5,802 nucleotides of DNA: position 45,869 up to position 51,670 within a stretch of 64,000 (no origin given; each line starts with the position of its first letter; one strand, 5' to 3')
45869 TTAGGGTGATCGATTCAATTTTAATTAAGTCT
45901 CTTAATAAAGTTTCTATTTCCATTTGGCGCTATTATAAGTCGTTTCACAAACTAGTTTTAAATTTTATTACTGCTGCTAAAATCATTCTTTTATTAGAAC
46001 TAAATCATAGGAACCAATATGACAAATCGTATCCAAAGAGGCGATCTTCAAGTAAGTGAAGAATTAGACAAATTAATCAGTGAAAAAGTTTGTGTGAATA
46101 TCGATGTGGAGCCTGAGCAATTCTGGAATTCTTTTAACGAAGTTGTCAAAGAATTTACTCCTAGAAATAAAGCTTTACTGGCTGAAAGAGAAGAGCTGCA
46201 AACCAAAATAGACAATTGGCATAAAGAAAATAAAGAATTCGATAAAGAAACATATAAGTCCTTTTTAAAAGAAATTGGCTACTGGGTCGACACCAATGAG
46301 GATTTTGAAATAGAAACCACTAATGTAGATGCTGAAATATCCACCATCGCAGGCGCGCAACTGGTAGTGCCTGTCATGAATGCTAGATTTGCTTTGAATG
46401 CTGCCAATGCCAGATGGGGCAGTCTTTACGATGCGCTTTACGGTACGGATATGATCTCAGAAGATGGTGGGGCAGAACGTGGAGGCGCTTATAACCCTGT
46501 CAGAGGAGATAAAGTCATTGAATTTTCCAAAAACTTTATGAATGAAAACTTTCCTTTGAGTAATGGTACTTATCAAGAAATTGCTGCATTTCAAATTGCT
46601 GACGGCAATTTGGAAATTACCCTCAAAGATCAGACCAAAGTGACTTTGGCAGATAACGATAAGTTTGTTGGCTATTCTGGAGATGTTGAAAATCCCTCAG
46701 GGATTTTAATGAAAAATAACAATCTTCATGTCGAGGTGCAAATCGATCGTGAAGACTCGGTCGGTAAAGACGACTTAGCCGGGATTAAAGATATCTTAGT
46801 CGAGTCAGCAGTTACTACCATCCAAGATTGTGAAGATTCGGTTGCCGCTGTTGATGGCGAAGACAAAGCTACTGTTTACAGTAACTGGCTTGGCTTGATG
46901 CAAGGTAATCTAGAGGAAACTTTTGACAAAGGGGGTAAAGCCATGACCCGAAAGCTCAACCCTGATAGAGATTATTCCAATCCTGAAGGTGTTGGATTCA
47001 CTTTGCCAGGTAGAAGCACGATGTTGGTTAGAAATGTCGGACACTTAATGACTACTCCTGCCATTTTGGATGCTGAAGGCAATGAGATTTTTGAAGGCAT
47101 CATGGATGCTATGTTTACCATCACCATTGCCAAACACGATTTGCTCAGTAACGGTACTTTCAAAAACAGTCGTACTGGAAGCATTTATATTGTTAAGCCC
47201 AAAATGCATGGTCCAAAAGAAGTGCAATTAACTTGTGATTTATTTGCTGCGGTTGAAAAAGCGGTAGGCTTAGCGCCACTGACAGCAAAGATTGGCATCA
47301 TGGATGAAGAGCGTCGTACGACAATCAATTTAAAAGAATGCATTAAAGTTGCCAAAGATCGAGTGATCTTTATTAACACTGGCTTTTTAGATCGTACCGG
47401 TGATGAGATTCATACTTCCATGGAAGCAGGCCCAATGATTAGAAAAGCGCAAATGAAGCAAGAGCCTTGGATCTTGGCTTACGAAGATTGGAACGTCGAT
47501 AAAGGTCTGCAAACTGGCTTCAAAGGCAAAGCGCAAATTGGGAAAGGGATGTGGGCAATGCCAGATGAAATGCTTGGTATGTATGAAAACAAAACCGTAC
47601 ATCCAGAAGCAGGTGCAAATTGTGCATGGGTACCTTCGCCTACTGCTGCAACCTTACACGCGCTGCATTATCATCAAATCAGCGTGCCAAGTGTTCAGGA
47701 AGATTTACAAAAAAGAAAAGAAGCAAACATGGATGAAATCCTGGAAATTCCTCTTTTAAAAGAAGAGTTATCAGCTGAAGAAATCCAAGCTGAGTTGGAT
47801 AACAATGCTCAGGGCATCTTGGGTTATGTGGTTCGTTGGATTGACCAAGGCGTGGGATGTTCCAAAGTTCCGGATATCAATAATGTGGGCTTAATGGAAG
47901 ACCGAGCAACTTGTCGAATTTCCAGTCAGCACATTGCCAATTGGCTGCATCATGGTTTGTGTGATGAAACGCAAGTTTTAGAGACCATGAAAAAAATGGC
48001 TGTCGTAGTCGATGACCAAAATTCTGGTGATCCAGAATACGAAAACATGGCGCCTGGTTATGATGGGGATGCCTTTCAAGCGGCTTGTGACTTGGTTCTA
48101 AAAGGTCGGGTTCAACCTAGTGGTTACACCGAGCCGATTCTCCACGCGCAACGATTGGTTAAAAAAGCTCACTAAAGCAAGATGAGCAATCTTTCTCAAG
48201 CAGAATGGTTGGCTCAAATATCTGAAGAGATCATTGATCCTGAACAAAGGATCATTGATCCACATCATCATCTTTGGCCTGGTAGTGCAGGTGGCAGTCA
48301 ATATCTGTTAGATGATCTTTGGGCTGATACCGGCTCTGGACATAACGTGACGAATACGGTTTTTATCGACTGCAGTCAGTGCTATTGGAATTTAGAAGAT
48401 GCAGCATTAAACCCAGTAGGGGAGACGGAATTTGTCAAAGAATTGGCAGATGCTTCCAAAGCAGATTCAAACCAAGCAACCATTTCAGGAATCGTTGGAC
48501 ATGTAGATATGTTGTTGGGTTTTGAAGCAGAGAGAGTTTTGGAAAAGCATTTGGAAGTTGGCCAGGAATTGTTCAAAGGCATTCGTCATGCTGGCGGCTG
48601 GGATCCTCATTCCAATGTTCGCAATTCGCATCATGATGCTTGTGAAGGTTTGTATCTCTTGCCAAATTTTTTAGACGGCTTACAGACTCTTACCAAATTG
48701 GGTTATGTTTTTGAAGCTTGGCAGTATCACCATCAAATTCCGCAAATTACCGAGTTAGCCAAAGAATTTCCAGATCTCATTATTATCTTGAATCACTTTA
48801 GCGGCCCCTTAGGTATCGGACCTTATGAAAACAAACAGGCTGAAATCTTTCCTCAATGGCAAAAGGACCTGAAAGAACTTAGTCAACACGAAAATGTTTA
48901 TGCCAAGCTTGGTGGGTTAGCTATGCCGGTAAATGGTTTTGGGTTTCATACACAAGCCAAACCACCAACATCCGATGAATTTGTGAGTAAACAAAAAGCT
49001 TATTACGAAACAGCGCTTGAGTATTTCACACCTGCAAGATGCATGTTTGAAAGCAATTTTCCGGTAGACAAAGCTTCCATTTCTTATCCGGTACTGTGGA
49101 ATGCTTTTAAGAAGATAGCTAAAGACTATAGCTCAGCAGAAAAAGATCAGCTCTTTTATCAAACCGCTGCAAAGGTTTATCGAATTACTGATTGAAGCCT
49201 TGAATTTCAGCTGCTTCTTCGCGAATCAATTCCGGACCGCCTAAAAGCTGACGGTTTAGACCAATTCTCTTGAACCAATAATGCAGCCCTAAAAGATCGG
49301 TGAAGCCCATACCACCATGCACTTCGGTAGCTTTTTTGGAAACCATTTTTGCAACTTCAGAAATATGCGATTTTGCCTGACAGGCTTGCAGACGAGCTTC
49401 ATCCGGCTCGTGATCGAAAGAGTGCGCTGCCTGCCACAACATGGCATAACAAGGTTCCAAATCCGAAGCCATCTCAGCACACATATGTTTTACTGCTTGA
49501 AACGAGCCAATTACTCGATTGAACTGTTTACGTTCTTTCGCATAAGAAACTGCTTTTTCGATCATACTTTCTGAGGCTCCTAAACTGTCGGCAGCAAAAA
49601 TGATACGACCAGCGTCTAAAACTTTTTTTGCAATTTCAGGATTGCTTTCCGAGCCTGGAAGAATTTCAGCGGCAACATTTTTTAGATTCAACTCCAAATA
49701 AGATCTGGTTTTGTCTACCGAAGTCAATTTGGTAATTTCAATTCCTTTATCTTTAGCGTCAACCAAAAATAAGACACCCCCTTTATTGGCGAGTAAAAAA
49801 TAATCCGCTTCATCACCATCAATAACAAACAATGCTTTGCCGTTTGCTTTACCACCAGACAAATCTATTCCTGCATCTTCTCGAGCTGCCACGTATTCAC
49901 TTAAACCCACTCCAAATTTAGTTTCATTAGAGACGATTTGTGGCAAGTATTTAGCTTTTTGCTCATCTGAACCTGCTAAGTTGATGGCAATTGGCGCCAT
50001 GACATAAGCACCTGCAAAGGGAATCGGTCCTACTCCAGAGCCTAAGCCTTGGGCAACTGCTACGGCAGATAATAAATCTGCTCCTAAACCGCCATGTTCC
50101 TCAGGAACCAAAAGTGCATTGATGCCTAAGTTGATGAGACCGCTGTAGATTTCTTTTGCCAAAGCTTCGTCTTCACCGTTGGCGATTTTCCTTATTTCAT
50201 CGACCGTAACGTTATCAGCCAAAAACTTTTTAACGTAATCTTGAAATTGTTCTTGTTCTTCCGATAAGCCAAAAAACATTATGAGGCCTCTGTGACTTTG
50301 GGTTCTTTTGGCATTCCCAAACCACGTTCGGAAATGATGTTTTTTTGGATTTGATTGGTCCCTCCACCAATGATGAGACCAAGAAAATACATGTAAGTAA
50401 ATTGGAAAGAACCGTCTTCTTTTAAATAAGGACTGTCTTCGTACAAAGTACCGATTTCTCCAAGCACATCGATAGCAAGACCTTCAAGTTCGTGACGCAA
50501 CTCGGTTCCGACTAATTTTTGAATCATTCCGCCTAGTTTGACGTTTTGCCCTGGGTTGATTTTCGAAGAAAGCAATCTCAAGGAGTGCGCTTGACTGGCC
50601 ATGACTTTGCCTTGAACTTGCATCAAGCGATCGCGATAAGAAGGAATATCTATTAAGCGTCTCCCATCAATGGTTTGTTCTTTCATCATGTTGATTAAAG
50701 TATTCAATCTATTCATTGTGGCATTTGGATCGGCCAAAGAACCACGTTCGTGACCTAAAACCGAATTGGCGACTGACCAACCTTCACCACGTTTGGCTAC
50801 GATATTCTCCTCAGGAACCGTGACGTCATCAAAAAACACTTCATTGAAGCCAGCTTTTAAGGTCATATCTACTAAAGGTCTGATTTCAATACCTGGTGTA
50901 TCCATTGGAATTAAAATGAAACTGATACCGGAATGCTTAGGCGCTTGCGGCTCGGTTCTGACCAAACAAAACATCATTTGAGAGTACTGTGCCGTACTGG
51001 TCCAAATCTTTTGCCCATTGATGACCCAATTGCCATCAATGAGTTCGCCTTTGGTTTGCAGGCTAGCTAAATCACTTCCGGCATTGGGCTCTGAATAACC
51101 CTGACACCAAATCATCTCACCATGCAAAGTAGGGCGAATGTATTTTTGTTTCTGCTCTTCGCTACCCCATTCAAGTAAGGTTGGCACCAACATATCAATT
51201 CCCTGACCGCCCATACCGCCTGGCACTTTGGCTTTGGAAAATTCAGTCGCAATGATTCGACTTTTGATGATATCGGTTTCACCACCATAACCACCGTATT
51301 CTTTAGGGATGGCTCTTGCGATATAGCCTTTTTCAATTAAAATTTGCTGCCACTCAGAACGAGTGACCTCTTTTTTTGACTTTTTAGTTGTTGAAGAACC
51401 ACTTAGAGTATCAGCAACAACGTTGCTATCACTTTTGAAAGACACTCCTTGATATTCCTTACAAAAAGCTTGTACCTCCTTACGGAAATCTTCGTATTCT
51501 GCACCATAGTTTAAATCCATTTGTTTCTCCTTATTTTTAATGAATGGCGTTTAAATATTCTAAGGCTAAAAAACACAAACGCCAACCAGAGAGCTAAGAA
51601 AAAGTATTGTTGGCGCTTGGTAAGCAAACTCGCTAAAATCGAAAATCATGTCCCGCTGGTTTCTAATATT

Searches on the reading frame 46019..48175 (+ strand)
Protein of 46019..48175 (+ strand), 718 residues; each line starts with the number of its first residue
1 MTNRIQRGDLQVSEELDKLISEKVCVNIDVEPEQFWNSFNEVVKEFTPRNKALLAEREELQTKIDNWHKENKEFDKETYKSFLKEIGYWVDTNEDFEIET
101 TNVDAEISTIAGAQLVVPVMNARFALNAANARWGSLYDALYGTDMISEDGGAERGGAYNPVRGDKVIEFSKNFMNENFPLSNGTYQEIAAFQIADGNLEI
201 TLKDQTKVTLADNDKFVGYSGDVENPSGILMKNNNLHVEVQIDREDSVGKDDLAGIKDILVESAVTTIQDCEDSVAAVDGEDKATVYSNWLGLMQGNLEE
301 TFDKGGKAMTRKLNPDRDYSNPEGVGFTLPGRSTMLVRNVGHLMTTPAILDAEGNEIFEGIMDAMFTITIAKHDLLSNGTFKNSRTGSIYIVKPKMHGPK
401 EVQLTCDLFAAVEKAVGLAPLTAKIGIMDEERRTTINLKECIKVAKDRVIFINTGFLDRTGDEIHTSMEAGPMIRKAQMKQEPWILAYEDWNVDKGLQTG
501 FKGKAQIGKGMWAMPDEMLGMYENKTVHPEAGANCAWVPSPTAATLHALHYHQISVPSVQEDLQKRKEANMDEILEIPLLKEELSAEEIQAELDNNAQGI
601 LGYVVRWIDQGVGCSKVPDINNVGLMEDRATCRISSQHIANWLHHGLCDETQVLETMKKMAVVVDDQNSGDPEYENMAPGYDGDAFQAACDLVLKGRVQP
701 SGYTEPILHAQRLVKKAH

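Call 47: search_protein_families(library=pfam, max_evalue=0.001, proteins=[window:46019-48175:+])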
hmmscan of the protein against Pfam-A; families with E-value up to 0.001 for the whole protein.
window:46019-48175:+ (718 aa): 4 families
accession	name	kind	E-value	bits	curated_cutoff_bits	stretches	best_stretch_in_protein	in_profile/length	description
PF01274.28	MS_TIM-barrel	-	2.3e-64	217.2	26.4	1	334-576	1-242/248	Malate synthase, TIM barrel domain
PF20658.2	MSG_insertion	-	1.3e-24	86.6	24.8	1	158-233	1-76/76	Malate synthase G, alpha-beta insertion domain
PF20659.2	MS_C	-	1.1e-22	81.2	23.1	1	588-694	2-98/118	Malate synthase, C-terminal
PF20656.2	MS_N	-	1.8e-12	47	23.5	1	29-77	15-61/64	Malate synthase, N-terminal domain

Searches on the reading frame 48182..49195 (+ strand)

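Call 79: search_protein_families(library=pfam, max_evalue=0.001, proteins=[window:48182-49195:+])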
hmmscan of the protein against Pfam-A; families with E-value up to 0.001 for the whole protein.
window:48182-49195:+ (337 aa): 1 family
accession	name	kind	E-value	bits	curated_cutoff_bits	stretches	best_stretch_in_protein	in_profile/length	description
PF04909.20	Amidohydro_2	-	1.8e-26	94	26.4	1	25-335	1-289/289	Amidohydrolase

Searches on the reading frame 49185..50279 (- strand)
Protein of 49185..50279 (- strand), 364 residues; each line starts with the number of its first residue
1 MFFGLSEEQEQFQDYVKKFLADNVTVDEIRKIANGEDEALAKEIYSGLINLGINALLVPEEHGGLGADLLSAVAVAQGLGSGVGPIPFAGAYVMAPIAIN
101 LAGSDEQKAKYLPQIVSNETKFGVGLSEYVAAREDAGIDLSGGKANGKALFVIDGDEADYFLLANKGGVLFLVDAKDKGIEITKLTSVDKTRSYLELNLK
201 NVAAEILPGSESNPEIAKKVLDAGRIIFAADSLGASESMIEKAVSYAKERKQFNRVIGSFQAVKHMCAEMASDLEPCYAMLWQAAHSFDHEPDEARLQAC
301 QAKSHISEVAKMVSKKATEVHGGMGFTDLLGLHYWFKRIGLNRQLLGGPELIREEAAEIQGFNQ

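Call 6: search_protein_families(library=pfam, max_evalue=0.1, proteins=[window:49185-50279:-])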
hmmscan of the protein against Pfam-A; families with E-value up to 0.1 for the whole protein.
window:49185-50279:- (364 aa): 5 families
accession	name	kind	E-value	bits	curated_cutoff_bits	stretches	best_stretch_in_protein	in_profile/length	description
PF00441.29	Acyl-CoA_dh_1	-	3.6e-26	92.5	22.4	1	216-354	6-143/150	Acyl-CoA dehydrogenase, C-terminal domain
PF02771.21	Acyl-CoA_dh_N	-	4.1e-19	69.4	22.9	1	6-119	1-113/113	Acyl-CoA dehydrogenase, N-terminal domain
PF08028.16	Acyl-CoA_dh_2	-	8.5e-08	33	22.7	1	226-327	1-111/134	Acyl-CoA dehydrogenase, C-terminal domain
PF16435.11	DUF5032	-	0.079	12.7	25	0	211-264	132-184/259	Domain of unknown function (DUF5032)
PF05184.20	SapB_1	-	0.1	13.1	25.2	0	15-34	12-31/38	Saposin-like type B, region 1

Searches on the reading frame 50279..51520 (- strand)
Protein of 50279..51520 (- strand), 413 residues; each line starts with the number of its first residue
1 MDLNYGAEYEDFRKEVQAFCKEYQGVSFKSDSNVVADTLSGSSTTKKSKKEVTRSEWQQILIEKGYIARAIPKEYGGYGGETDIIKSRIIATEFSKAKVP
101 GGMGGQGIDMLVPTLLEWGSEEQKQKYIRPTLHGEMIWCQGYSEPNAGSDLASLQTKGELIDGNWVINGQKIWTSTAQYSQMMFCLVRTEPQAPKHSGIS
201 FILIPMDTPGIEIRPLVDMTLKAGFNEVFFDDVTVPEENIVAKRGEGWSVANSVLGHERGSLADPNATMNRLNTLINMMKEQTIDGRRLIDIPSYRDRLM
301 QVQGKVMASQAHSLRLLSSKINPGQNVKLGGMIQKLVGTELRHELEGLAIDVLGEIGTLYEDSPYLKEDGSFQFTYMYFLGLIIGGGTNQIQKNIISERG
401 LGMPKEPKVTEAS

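Call 6: search_protein_families(library=pfam, max_evalue=0.1, proteins=[window:50279-51520:-])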
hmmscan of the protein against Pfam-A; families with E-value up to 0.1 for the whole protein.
window:50279-51520:- (413 aa): 4 families
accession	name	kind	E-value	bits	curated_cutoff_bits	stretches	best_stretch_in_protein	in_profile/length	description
PF02770.24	Acyl-CoA_dh_M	-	2.4e-20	72.9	33.3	1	139-233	1-97/97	Acyl-CoA dehydrogenase, middle domain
PF00441.29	Acyl-CoA_dh_1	-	1.1e-15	58.5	22.4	1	245-400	1-149/150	Acyl-CoA dehydrogenase, C-terminal domain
PF02771.21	Acyl-CoA_dh_N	-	6.3e-13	49.5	22.9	1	49-135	29-113/113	Acyl-CoA dehydrogenase, N-terminal domain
PF11794.13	HpaB_N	-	0.011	15.8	35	1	166-240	179-268/270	4-hydroxyphenylacetate 3-hydroxylase N terminal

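Call 31: find_encoding_contigs(protein=window:50279-51520:-, flank=10000, max_places=4)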
Protein window:50279-51520:- (413 aa): 23 contigs read that carry it; 4 places shown.
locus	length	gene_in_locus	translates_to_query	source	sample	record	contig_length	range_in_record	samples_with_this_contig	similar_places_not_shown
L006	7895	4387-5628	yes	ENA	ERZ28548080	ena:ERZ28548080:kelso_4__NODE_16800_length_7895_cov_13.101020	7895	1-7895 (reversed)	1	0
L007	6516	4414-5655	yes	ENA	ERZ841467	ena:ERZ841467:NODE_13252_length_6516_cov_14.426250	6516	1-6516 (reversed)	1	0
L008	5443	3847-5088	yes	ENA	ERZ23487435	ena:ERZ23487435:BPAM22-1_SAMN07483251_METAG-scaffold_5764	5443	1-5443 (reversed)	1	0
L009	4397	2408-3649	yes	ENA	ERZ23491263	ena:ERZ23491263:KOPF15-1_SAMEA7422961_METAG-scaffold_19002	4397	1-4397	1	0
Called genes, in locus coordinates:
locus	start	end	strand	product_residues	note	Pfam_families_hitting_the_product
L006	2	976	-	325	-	?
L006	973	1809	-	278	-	-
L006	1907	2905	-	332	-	PF04773:FecR (weak)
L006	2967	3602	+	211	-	PF00440:TetR_N (faint)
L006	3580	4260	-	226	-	-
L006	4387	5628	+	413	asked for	PF02771:Acyl-CoA_dh_N, PF02770:Acyl-CoA_dh_M, PF00441:Acyl-CoA_dh_1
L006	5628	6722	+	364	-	PF02771:Acyl-CoA_dh_N, PF00441:Acyl-CoA_dh_1, PF08028:Acyl-CoA_dh_2 (weak)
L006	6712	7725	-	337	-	PF04909:Amidohydro_2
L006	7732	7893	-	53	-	?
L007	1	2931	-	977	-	?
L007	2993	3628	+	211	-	PF00440:TetR_N (faint)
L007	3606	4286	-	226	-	-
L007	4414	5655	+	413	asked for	PF02771:Acyl-CoA_dh_N, PF02770:Acyl-CoA_dh_M, PF00441:Acyl-CoA_dh_1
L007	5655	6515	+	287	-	?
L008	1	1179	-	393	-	?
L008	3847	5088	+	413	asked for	PF02771:Acyl-CoA_dh_N, PF02770:Acyl-CoA_dh_M, PF00441:Acyl-CoA_dh_1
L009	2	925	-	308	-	?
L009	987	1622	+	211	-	PF00440:TetR_N (faint)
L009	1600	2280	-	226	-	-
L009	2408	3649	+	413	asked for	PF02771:Acyl-CoA_dh_N, PF02770:Acyl-CoA_dh_M, PF00441:Acyl-CoA_dh_1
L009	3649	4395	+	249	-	?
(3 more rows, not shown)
